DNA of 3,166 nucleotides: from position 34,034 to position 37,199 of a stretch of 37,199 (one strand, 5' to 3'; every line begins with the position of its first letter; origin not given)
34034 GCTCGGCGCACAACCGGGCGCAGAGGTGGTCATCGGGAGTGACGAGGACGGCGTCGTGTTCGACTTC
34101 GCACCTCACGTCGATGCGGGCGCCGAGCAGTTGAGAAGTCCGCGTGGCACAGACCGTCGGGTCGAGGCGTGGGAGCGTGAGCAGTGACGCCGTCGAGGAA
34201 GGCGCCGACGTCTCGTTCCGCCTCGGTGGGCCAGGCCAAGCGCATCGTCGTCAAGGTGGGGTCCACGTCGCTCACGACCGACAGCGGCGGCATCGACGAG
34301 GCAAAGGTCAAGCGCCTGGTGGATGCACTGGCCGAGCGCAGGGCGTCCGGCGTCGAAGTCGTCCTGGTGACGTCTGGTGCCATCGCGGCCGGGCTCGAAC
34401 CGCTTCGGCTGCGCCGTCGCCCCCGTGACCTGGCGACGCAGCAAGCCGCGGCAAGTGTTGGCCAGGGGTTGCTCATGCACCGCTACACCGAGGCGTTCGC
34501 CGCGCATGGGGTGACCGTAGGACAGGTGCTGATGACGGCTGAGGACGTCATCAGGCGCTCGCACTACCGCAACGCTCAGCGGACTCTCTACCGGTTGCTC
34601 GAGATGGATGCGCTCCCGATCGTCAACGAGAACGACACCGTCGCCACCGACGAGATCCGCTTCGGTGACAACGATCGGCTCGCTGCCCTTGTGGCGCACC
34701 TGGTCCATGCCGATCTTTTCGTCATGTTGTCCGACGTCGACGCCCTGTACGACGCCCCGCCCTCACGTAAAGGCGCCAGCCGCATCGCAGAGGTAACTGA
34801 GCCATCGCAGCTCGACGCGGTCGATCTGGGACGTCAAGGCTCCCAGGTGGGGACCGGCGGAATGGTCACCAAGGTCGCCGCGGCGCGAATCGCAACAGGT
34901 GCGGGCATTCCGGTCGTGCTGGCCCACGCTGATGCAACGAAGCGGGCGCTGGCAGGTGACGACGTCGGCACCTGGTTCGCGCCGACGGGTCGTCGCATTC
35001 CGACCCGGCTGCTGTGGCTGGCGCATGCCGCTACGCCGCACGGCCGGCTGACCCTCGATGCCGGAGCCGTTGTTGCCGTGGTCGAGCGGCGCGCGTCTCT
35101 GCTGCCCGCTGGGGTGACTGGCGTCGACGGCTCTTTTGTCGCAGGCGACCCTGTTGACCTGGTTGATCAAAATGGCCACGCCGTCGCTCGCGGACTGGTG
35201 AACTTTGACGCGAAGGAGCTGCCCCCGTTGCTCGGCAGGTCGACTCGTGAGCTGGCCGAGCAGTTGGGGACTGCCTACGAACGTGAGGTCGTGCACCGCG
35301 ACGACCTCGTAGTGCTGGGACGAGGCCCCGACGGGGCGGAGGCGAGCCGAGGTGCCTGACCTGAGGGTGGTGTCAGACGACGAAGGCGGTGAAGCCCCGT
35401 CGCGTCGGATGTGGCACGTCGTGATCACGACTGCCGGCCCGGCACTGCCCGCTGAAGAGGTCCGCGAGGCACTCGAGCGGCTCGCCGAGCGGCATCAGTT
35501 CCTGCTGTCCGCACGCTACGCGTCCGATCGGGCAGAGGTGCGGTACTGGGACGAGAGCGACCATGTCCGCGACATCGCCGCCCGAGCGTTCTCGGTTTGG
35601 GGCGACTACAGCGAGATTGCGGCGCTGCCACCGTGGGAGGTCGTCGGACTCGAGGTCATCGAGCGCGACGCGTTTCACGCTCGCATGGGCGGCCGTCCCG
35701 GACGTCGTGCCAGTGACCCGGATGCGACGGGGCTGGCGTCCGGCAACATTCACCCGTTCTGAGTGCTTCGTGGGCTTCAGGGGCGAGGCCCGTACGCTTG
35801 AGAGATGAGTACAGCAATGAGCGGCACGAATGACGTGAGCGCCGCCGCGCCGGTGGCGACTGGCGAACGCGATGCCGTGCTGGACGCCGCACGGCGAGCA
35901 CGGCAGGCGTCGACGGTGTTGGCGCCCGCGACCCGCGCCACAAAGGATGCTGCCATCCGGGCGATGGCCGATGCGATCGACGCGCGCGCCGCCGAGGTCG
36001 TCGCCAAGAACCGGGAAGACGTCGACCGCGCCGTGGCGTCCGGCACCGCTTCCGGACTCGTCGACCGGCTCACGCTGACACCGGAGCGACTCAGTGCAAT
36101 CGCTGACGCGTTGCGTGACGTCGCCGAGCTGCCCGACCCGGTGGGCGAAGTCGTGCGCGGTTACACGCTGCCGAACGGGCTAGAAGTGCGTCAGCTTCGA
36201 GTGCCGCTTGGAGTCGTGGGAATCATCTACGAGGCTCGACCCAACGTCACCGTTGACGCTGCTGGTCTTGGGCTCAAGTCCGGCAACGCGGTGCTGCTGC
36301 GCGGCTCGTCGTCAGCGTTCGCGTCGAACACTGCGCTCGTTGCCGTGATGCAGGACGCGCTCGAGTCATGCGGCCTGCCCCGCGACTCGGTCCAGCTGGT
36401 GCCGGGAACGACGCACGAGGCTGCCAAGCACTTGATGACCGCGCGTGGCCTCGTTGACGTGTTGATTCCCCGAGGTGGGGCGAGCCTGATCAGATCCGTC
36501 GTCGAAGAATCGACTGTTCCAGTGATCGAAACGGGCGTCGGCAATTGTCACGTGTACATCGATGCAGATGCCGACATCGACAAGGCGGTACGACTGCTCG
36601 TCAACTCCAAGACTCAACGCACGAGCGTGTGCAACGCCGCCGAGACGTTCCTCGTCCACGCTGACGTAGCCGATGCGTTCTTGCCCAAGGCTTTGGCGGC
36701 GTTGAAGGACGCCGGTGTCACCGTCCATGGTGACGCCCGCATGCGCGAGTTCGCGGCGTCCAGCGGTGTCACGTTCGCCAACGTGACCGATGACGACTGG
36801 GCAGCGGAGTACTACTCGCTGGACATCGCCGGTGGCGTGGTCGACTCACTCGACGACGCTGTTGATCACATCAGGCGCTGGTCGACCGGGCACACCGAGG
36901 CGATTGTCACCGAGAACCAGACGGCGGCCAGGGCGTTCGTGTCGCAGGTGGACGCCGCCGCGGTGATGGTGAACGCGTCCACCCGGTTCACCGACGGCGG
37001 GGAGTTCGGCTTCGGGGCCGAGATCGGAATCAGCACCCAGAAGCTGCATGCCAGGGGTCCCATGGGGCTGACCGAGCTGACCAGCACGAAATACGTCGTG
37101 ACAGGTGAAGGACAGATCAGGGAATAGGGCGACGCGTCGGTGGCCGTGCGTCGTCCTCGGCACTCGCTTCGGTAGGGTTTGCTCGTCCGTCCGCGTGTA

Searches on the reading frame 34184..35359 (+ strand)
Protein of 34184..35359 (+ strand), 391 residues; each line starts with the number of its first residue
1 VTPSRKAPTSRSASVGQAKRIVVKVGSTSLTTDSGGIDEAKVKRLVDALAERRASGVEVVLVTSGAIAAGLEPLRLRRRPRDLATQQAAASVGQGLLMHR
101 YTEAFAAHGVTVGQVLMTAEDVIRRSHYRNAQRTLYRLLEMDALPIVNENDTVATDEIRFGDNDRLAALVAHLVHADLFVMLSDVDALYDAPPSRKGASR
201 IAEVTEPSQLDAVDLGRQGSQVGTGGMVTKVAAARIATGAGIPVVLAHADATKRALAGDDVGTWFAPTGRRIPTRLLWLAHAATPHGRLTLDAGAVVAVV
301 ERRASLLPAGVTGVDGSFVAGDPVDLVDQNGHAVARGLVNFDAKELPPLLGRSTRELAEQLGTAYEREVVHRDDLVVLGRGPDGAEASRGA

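Call 26: search_protein_families(library=pfam, proteins=[window:34184-35359:+], max_evalue=0.000001)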
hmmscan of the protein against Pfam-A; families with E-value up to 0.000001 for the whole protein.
window:34184-35359:+ (391 aa): 2 families
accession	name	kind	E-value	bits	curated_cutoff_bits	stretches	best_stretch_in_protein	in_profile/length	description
PF00696.33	AA_kinase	-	1.5e-43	149.6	24.9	1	19-247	1-233/234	Amino acid kinase family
PF01472.26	PUA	-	1.4e-18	67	24.8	1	287-356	1-69/74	PUA domain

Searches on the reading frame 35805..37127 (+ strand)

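Call 26: search_protein_families(library=pfam, proteins=[window:35805-37127:+], max_evalue=0.000001)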
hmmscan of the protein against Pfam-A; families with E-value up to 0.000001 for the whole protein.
window:35805-37127:+ (440 aa): 1 family
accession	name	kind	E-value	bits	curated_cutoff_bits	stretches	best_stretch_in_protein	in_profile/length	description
PF00171.27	Aldedh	-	6.2e-24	84.8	23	1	15-303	21-296/461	Aldehyde dehydrogenase family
